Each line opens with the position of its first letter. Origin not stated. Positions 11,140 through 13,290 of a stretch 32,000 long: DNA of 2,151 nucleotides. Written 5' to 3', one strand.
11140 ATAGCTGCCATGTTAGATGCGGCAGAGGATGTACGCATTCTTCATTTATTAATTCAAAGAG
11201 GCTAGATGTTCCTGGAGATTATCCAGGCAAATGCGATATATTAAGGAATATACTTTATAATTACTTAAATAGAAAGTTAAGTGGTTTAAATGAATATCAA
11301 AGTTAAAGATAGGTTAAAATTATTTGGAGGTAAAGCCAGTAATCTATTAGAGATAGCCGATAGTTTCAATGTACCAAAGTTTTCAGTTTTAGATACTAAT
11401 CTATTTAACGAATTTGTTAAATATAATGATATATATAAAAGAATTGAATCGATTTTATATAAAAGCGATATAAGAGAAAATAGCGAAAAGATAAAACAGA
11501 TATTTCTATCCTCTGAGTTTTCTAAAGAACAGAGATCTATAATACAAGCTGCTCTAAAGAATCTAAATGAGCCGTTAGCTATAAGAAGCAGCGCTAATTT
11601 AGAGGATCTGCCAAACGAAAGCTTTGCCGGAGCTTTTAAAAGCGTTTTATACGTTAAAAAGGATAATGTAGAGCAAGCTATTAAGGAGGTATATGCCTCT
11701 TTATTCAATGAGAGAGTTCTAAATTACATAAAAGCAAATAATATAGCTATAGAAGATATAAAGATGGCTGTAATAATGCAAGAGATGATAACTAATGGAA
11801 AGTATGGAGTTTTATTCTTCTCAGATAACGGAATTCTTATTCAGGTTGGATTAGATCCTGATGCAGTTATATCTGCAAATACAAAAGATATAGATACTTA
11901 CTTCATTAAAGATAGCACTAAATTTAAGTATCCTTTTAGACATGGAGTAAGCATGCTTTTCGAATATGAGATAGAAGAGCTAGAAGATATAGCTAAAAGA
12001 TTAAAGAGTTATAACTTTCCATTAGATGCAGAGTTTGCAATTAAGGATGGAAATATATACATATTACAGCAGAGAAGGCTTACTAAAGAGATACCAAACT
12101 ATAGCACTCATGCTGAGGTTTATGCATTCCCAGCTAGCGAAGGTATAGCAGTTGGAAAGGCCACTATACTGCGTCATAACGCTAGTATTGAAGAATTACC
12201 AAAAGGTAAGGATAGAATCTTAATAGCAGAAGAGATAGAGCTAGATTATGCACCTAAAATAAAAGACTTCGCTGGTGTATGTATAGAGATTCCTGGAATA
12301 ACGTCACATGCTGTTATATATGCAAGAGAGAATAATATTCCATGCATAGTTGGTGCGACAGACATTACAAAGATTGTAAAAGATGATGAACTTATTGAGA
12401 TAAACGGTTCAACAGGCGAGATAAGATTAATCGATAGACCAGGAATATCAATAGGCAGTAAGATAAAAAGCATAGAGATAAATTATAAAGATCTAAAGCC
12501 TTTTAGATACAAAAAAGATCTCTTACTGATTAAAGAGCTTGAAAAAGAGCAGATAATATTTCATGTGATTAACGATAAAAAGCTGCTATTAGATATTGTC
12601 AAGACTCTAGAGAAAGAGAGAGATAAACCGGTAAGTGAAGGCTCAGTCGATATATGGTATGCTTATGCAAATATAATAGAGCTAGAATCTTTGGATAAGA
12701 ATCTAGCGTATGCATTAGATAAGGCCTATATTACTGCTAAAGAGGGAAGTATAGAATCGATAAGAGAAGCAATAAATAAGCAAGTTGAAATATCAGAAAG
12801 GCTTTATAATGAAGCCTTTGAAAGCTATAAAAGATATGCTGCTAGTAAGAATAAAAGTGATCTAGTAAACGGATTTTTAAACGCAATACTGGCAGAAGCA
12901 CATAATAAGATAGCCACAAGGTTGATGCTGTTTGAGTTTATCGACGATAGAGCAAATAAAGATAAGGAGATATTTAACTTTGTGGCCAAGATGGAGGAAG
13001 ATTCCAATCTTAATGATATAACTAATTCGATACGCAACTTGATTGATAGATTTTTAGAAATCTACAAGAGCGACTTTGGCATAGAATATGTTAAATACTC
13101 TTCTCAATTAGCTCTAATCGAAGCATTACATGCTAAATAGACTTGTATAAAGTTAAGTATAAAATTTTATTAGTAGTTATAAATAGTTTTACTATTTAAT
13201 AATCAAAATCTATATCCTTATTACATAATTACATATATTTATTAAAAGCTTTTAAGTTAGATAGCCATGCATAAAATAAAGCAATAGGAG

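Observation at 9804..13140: Decayed RiPP-like cassette pairing a radical SAM/SPASM maturase with a PpsA-like phosphohistidine kinase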

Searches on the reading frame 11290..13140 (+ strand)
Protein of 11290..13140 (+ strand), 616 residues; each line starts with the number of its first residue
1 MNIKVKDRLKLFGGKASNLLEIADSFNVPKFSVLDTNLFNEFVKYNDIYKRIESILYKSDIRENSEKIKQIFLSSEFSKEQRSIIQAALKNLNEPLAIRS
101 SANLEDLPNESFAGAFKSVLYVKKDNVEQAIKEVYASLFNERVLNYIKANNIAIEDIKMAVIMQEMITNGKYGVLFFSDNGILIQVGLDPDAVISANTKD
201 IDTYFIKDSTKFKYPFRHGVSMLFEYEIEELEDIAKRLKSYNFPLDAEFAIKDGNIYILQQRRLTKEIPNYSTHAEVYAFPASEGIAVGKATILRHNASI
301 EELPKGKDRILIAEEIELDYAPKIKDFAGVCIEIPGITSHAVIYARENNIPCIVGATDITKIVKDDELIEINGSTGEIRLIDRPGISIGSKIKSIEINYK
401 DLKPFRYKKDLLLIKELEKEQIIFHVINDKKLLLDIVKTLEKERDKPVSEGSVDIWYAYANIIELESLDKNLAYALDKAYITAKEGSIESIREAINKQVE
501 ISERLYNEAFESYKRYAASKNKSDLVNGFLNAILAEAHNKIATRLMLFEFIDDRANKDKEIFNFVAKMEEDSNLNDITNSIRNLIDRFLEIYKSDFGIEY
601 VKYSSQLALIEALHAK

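Call 7: search_protein_families(library=pfam, max_evalue=0.1, proteins=[window:11290-13140:+])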
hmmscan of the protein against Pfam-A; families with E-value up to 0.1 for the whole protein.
window:11290-13140:+ (616 aa): 2 families
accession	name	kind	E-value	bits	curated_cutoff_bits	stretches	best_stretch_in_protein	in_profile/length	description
PF01326.24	PPDK_N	-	4.3e-45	154.9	27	1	11-267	3-312/328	Pyruvate phosphate dikinase, AMP/ATP-binding domain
PF00391.29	PEP-utilizers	-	2.2e-17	62.8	23.1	1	307-376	3-72/72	PEP-utilising enzyme, mobile domain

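Call 8: search_protein_families(library=ncbifam, max_evalue=0.1, proteins=[window:11290-13140:+])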
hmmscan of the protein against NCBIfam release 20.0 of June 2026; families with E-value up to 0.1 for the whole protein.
window:11290-13140:+ (616 aa): 26 families (the best 25 are shown)
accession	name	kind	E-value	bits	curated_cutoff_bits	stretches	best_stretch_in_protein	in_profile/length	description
NF005057.0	PRK06464.1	equivalog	4.9e-54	183.6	598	2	7-179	16-207/798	phosphoenolpyruvate synthase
TIGR01418.1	PEP_synth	equivalog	2.2e-51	175.1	739.75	2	6-180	10-202/784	pyruvate, water dikinase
NF004881.0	PRK06241.2-2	equivalog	6.3e-43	147.1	883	3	10-179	17-193/898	phosphoenolpyruvate synthase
NF004880.0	PRK06241.2-1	equivalog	1.4e-38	132.4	972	2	9-270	15-286/837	phosphoenolpyruvate synthase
NF004877.0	PRK06241.1-2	subfamily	1.1e-37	129.8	866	2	7-179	14-197/869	phosphoenolpyruvate synthase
NF052631.1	prodigiosin_PigC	equivalog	2.4e-37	128.3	1300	3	9-179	13-180/883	prodigiosin ligase PigC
NF004882.0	PRK06241.2-3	equivalog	2.8e-37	128.3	850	2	12-265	12-277/827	phosphoenolpyruvate synthase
NF004878.0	PRK06241.1-3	subfamily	6.9e-37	127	945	2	7-179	14-196/891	phosphoenolpyruvate synthase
NF004883.0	PRK06241.2-4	equivalog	6.3e-35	120.6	1063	3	12-177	32-207/928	phosphoenolpyruvate synthase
NF052632.1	undecylprod_RedH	equivalog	1.3e-32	112.7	1350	3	9-179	14-176/880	undecylprodigiosin ligase RedH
NF041857.1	RIF_Ptrans_rph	equivalog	3.8e-32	111.5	999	2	7-179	12-195/864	rifamycin-inactivating phosphotransferase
NF004879.0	PRK06241.1-4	equivalog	1.5e-29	102.7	976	2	6-179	13-197/868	phosphoenolpyruvate synthase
NF000283.1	RPH_KJ151292.1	equivalog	7.4e-18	64.1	1700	2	61-179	77-198/865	rifamycin-inactivating phosphotransferase Rph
NF004508.0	PRK05849.1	equivalog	8.6e-16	57.1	501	1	70-267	34-220/789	hypothetical protein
NF006153.0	PRK08296.1-5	subfamily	9.7e-15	54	578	1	274-382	501-607/608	hypothetical protein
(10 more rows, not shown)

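Call 9: find_homologous_proteins(query=window:11290-13137:+, max_evalue=0.00001)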
Query window:11290-13137:+ (616 aa): 269 proteins with E <= 0.00001 among 8000 candidates; the best 120 are listed.
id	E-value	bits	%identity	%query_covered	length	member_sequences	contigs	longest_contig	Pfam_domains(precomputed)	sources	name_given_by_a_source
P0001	0.0e+0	1319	100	100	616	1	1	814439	PF00391.30,PF01326.25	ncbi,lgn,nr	ncbi:MAG: phosphoenolpyruvate synthase [Candidatus Micrarchaeota archaeon]|nr:MAG: phosphoenolpyruva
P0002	2.8e-173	596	45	98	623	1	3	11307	PF00391.30,PF01326.25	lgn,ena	-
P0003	1.1e-172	594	49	99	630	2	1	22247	PF00391.30,PF01326.25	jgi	-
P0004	1.4e-172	594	47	98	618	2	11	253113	PF00391.30,PF01326.25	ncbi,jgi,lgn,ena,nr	ncbi:MAG: hypothetical protein JRN26_03995 [Nitrososphaerota archaeon]|jgi:phosphohistidine swivelin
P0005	8.2e-107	377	37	98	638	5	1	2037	PF00391.30,PF01326.25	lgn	-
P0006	3.7e-106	374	38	98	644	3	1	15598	PF00391.30,PF01326.25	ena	-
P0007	2.4e-105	372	37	97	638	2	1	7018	PF00391.30,PF01326.25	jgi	-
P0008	3.3e-105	371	38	97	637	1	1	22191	PF00391.30,PF01326.25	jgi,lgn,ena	-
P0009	6.6e-104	367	37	98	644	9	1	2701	PF00391.30,PF01326.25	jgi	-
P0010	2.8e-101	358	35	98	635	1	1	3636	PF00391.30,PF01326.25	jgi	-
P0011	2.8e-101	358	35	98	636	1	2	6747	PF00391.30,PF01326.25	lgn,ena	-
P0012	3.5e-100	355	35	97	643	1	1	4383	PF00391.30,PF01326.25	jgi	-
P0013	2.3e-98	349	37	97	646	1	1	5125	PF00391.30,PF01326.25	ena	-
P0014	5.8e-98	347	35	98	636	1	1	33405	PF00391.30,PF01326.25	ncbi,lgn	-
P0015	2.5e-97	345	35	100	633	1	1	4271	PF00391.30,PF01326.25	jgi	-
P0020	4.0e-84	302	34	98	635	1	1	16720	PF00391.30,PF01326.25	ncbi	ncbi:MAG: PEP/pyruvate-binding domain-containing protein [Promethearchaeota archaeon]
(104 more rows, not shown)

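Call 10: find_encoding_contigs(protein=P0004, flank=8000, max_places=3)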
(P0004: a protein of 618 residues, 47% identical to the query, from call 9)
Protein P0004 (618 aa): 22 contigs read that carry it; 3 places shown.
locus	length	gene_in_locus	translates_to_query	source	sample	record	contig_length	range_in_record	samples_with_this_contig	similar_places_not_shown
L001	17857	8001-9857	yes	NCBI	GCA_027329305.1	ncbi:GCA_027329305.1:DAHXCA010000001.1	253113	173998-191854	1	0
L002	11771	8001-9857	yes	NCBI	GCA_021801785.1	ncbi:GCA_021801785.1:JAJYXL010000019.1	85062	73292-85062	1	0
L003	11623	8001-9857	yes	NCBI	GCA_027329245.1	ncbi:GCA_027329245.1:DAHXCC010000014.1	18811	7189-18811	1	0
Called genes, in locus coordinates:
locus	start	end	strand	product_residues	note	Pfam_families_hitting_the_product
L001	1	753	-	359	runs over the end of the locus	PF00817:IMS, PF11798:IMS_HHH (weak), PF21999:IMS_HHH_1 (weak), PF11799:IMS_C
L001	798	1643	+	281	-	PF01875:Memo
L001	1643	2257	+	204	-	PF06778:Chlor_dismutase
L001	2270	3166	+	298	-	PF00762:Ferrochelatase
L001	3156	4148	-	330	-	PF01208:URO-D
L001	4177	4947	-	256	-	PF02602:HEM4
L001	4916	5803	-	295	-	PF01379:Porphobil_deam, PF03900:Porphobil_deamC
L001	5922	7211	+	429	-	PF01336:tRNA_anti-codon, PF00152:tRNA-synt_2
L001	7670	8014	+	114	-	-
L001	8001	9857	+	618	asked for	PF01326:PPDK_N, PF00391:PEP-utilizers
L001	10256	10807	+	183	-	PF01928:CYTH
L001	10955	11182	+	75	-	-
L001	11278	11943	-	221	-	PF00753:Lactamase_B, PF13483:Lactamase_B_3, PF23023:Anti-Pycsar_Apyc1 (faint), PF12706:Lactamase_B_2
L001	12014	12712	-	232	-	PF01209:Ubie_methyltran, PF13489:Methyltransf_23, PF13847:Methyltransf_31, PF08241:Methyltransf_11, PF08242:Methyltransf_12, PF13649:Methyltransf_25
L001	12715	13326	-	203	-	PF02517:Rce1-like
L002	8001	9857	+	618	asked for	PF01326:PPDK_N, PF00391:PEP-utilizers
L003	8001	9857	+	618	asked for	PF01326:PPDK_N, PF00391:PEP-utilizers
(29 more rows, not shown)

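Call 11: find_encoding_contigs(protein=P0003, flank=8000, max_places=2)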
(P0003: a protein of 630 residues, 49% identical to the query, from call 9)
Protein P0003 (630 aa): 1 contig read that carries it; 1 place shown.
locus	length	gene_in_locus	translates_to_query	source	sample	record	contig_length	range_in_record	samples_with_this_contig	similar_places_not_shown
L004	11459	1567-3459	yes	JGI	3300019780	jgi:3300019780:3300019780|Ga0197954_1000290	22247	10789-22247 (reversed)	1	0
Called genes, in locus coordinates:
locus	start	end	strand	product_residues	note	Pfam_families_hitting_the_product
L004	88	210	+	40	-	-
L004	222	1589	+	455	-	PF04055:Radical_SAM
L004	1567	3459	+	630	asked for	PF01326:PPDK_N, PF00391:PEP-utilizers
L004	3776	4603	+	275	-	PF01008:IF-2B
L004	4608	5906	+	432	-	PF02788:RuBisCO_large_N, PF00016:RuBisCO_large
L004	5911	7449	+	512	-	PF02885:Glycos_trans_3N (weak), PF00591:Glycos_transf_3, PF07831:PYNP_C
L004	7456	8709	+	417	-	PF01676:Metalloenzyme, PF10143:PhosphMutase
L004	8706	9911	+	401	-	PF03952:Enolase_N, PF00113:Enolase_C, PF13378:MR_MLE_C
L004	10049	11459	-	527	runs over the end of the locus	PF01326:PPDK_N, PF00391:PEP-utilizers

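Call 12: find_encoding_contigs(protein=P0002, flank=8000, max_places=2)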
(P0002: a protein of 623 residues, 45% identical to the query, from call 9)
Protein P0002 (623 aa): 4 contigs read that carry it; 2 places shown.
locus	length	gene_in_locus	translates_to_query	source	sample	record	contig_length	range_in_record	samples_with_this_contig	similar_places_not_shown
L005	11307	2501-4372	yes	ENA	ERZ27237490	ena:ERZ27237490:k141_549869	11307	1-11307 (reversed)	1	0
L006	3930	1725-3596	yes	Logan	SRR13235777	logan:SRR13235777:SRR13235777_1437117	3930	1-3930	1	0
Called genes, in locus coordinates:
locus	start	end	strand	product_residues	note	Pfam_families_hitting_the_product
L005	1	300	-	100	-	?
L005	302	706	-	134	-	PF01797:Y1_Tnp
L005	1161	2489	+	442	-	PF13353:Fer4_12 (weak), PF04055:Radical_SAM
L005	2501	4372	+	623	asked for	PF01326:PPDK_N, PF00391:PEP-utilizers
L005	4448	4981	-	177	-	-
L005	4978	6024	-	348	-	-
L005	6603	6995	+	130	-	PF00583:Acetyltransf_1, PF13673:Acetyltransf_10, PF13508:Acetyltransf_7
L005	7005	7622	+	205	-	PF13420:Acetyltransf_4, PF00583:Acetyltransf_1 (weak), PF13508:Acetyltransf_7 (weak)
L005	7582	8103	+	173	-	PF04266:ASCH (weak)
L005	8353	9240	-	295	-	PF02661:Fic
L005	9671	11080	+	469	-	PF01909:NTP_transf_2 (weak), PF09249:tRNA_NucTransf2, PF21133:CAA_C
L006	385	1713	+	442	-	PF13353:Fer4_12 (weak), PF04055:Radical_SAM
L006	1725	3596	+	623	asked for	PF01326:PPDK_N, PF00391:PEP-utilizers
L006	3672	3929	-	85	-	?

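Call 13: find_encoding_contigs(protein=P0008, flank=8000, max_places=2)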
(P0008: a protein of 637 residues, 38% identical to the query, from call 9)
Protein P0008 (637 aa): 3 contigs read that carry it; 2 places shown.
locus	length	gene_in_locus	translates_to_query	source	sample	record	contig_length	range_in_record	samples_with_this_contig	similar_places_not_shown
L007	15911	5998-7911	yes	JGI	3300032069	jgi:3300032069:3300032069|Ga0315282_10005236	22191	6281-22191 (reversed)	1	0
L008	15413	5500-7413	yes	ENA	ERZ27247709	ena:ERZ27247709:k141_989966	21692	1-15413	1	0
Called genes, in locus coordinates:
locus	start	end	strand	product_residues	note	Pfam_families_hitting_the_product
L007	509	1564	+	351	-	PF04313:HSDR_N (faint), PF14338:Mrr_N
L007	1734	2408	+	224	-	PF27258:NspV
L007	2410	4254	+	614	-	-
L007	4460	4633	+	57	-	-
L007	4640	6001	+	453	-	PF04055:Radical_SAM, PF13353:Fer4_12 (weak)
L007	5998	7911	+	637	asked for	PF01326:PPDK_N, PF00391:PEP-utilizers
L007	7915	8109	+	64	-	-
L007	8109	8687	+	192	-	PF13302:Acetyltransf_3, PF13420:Acetyltransf_4, PF00583:Acetyltransf_1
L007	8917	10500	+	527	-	-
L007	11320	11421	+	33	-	-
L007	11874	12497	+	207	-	-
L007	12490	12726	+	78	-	-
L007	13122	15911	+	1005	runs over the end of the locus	PF00041:fn3, PF07833:Cu_amine_oxidN1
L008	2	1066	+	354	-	?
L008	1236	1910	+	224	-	PF27258:NspV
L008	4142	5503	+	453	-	PF04055:Radical_SAM, PF13353:Fer4_12 (weak)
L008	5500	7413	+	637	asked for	PF01326:PPDK_N, PF00391:PEP-utilizers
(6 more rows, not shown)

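Call 14: find_encoding_contigs(protein=P0014, flank=8000, max_places=2)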
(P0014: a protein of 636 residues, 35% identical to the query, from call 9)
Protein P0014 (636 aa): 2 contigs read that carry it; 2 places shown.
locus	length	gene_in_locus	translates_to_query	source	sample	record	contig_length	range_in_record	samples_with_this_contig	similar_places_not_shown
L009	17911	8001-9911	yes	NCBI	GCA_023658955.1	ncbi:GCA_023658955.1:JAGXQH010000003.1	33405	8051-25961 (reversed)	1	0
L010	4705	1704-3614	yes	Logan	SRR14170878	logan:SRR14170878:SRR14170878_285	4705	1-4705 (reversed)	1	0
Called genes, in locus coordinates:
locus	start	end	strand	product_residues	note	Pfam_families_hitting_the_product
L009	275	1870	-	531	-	PF01293:PEPCK_ATP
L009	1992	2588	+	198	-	PF01269:Fibrillarin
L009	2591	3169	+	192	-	PF00069:Pkinase, PF01636:APH (faint), PF03109:ABC1 (weak), PF18762:Kinase-PolyVal (faint), PF01163:RIO1, PF06176:WaaY (weak), PF06293:Kdo, PF07714:PK_Tyr_Ser-Thr (weak)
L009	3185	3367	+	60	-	PF06093:Spt4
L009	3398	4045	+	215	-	PF05552:MS_channel_1st_1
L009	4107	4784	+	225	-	PF01172:SBDS_N, PF09377:SBDS_domain_II, PF20268:SBDS_C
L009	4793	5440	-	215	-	PF01912:eIF-6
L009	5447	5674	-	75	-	PF00125:Histone (weak), PF15630:CENP-S (weak), PF00808:CBFD_NFYB_HMF, PF02969:TAF (weak)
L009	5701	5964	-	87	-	-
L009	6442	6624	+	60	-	-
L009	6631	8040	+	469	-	PF13353:Fer4_12 (weak), PF04055:Radical_SAM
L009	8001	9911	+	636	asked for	PF01326:PPDK_N, PF00391:PEP-utilizers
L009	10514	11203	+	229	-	PF13518:HTH_28 (weak), PF13551:HTH_29 (weak), PF13565:HTH_32 (weak)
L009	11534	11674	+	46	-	-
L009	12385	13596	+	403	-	PF20582:UPF0758_N, PF04002:RadC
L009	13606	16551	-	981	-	PF04313:HSDR_N, PF00270:DEAD, PF04851:ResIII, PF18766:SWI2_SNF2, PF22679:T1R_D3-like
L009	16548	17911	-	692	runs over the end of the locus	PF03235:GmrSD_N, PF07510:GmrSD_C, PF18899:DUF5655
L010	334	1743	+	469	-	PF13353:Fer4_12 (weak), PF04055:Radical_SAM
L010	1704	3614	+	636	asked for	PF01326:PPDK_N, PF00391:PEP-utilizers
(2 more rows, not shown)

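Call 15: find_encoding_contigs(protein=P0020, flank=8000, max_places=2)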
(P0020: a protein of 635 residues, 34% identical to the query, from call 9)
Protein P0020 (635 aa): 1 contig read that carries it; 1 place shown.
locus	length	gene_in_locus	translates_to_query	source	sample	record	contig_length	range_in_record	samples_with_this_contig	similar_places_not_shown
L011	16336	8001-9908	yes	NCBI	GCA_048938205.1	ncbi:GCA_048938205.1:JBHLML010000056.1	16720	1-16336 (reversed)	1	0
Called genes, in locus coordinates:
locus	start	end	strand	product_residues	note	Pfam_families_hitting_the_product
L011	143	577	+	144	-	-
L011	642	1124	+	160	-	-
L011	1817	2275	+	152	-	PF01575:MaoC_dehydratas, PF13452:FAS1_DH_region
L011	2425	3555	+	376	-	PF02254:TrkA_N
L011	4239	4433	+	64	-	PF05158:RNA_pol_Rpc34 (weak)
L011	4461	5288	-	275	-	PF01909:NTP_transf_2 (faint), PF18765:Polbeta (weak)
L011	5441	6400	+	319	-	PF12773:DZR (faint), PF13248:Zn_ribbon_3 (weak)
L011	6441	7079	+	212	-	PF01928:CYTH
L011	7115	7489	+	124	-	-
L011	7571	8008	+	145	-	-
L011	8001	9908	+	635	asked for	PF01326:PPDK_N, PF00391:PEP-utilizers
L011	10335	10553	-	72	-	PF00583:Acetyltransf_1, PF13302:Acetyltransf_3, PF13508:Acetyltransf_7 (weak), PF13523:Acetyltransf_8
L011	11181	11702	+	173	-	PF13240:Zn_Ribbon_1 (weak)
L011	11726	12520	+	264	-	PF01978:TrmB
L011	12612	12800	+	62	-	-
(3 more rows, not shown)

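Call 16: find_encoding_contigs(protein=P0006, flank=8000, max_places=2)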
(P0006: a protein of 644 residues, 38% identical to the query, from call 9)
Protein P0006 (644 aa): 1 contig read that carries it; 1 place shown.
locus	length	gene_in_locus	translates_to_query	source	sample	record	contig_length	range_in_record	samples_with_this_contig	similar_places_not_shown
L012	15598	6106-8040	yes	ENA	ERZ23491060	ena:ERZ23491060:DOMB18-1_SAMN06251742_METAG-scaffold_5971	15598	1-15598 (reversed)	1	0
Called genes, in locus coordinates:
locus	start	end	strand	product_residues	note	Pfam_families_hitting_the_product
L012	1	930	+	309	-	?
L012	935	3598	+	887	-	PF02861:Clp_N, PF23569:NBD_SMAX1, PF00004:AAA, PF17871:AAA_lid_9, PF00004:AAA, PF07724:AAA_2, PF07728:AAA_5, PF10431:ClpB_D2-small, +9 more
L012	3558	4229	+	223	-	-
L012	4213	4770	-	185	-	PF01195:Pept_tRNA_hydro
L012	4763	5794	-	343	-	PF03816:LytR_cpsA_psr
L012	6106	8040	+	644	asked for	PF01326:PPDK_N, PF00391:PEP-utilizers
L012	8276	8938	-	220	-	-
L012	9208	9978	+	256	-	PF00142:Fer4_NifH, PF01656:CbiA, PF02374:ArsA_ATPase (weak), PF06564:CBP_BcsQ (weak), PF09140:MipZ (weak), PF10609:ParA (weak), PF13614:AAA_31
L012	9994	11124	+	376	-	PF02195:ParB_N, PF17762:HTH_ParB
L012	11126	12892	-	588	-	PF13328:HD_4, PF01966:HD, PF04607:RelA_SpoT, PF02824:TGS, PF01842:ACT (weak), PF13291:ACT_4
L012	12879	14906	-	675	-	PF01751:Toprim, PF01131:Topoisom_bac, PF01396:Zn_ribbon_Top1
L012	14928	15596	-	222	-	?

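Call 25: find_homologous_proteins(query=A1, max_evalue=1e-10)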
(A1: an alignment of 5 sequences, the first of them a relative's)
Query A1 (5 sequences) (442 aa, profile of the alignment): 49 proteins with E <= 1e-10 among 8000 candidates.
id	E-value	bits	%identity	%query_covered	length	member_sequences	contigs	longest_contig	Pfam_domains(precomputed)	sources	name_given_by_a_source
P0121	5.9e-233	792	46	95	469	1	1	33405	PF04055.28,PF13353.12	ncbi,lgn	-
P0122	3.8e-232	789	100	100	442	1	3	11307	PF04055.28,PF13353.12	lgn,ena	-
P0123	2.3e-230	783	48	96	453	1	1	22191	PF04055.28,PF13353.12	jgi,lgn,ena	-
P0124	3.2e-210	717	46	95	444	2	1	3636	PF04055.28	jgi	-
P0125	4.3e-208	710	47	95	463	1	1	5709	PF04055.28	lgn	-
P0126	1.9e-207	708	47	95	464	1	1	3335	PF04055.28,PF13353.12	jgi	jgi:uncharacterized protein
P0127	2.4e-205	701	47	95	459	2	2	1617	PF04055.28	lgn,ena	-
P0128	2.9e-205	700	45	95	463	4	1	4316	PF04055.28,PF13353.12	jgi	jgi:radical SAM protein with 4Fe4S-binding SPASM domain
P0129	8.5e-204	696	46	95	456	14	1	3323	PF04055.28,PF13353.12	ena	-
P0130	1.1e-199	682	47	95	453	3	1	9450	PF04055.28,PF13353.12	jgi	-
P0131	8.9e-172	590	45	96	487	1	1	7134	PF04055.28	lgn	-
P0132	3.1e-159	549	44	95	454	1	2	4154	PF04055.28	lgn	-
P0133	1.9e-142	493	43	98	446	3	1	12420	PF04055.28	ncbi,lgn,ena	-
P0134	4.7e-138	479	45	94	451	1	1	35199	PF04055.28,PF13353.12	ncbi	-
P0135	6.2e-138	478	42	98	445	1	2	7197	PF04055.28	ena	-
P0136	2.9e-75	272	33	93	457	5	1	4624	PF04055.28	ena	-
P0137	2.0e-74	269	33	95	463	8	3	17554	PF04055.28,PF13353.12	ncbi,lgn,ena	-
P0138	4.0e-71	258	31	94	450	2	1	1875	PF04055.28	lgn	-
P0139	6.0e-68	248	32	93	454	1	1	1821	PF04055.28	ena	-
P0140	4.2e-61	225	27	95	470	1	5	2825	PF04055.28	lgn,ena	-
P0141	1.2e-17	82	28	76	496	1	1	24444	PF04055.28,PF13353.12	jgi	jgi:uncharacterized protein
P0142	5.6e-17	80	32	39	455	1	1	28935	PF04055.28,PF13353.12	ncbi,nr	ncbi:MAG: 4Fe-4S cluster-binding domain-containing protein [Clostridia bacterium]|nr:4Fe-4S cluster-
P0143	7.3e-17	79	31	43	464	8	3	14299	PF04055.28,PF13353.12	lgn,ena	-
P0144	1.0e-16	79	26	86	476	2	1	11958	PF04055.28,PF13353.12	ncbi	-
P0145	1.1e-16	79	25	77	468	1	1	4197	PF13186.12,PF04055.28,PF13353.12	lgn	-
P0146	2.0e-15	75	36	27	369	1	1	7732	PF04055.28,PF13353.12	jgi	jgi:uncharacterized protein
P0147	3.7e-15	74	29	27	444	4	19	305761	PF04055.28,PF13353.12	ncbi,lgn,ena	-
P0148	7.2e-15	73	26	77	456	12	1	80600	PF13186.12,PF04055.28,PF13353.12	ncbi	-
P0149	3.3e-14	71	27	57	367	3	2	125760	PF04055.28,PF13353.12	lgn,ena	-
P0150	7.8e-14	69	33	38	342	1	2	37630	PF04055.28,PF13353.12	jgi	jgi:sulfatase maturation enzyme AslB (radical SAM superfamily)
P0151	1.0e-13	69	29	38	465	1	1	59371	PF04055.28,PF13353.12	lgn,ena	-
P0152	1.5e-13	68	26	76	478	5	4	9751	PF04055.28,PF13353.12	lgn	-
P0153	1.7e-13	68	29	39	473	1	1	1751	PF04055.28,PF13353.12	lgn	-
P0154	4.3e-13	67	25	64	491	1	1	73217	PF04055.28,PF13353.12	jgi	jgi:His-Xaa-Ser system radical SAM maturase HxsB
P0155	4.9e-13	67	23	81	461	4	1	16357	PF04055.28,PF13353.12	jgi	jgi:uncharacterized protein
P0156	5.1e-13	67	31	41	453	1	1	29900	PF04055.28,PF13353.12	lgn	-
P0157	9.9e-13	66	24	48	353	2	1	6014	PF04055.28,PF13353.12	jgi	jgi:radical SAM protein with 4Fe4S-binding SPASM domain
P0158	1.2e-12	65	30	40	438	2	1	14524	PF04055.28,PF13353.12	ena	-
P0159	2.0e-12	65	28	45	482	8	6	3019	PF04055.28,PF13353.12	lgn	-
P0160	4.7e-12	63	32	34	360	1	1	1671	PF04055.28,PF13353.12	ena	-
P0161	4.9e-12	63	23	81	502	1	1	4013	PF04055.28,PF13353.12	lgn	-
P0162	6.7e-12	63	28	43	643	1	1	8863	PF13847.13,PF00398.27,PF13489.13,PF05175.21,PF13649.13,PF04055.28,PF13353.12,PF01135.26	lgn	-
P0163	1.4e-11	62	28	31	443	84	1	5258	PF04055.28,PF13353.12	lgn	-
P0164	1.6e-11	62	33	29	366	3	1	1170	PF04055.28,PF13353.12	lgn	-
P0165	1.7e-11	62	33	29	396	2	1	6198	PF13186.12,PF04055.28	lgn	-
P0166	2.5e-11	61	35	28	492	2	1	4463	PF04055.28,PF13353.12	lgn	-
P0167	2.5e-11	61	35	27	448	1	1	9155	PF04055.28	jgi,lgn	jgi:uncharacterized protein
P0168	3.5e-11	61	29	35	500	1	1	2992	PF04055.28,PF13353.12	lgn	-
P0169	4.8e-11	60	26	72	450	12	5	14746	PF04055.28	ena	-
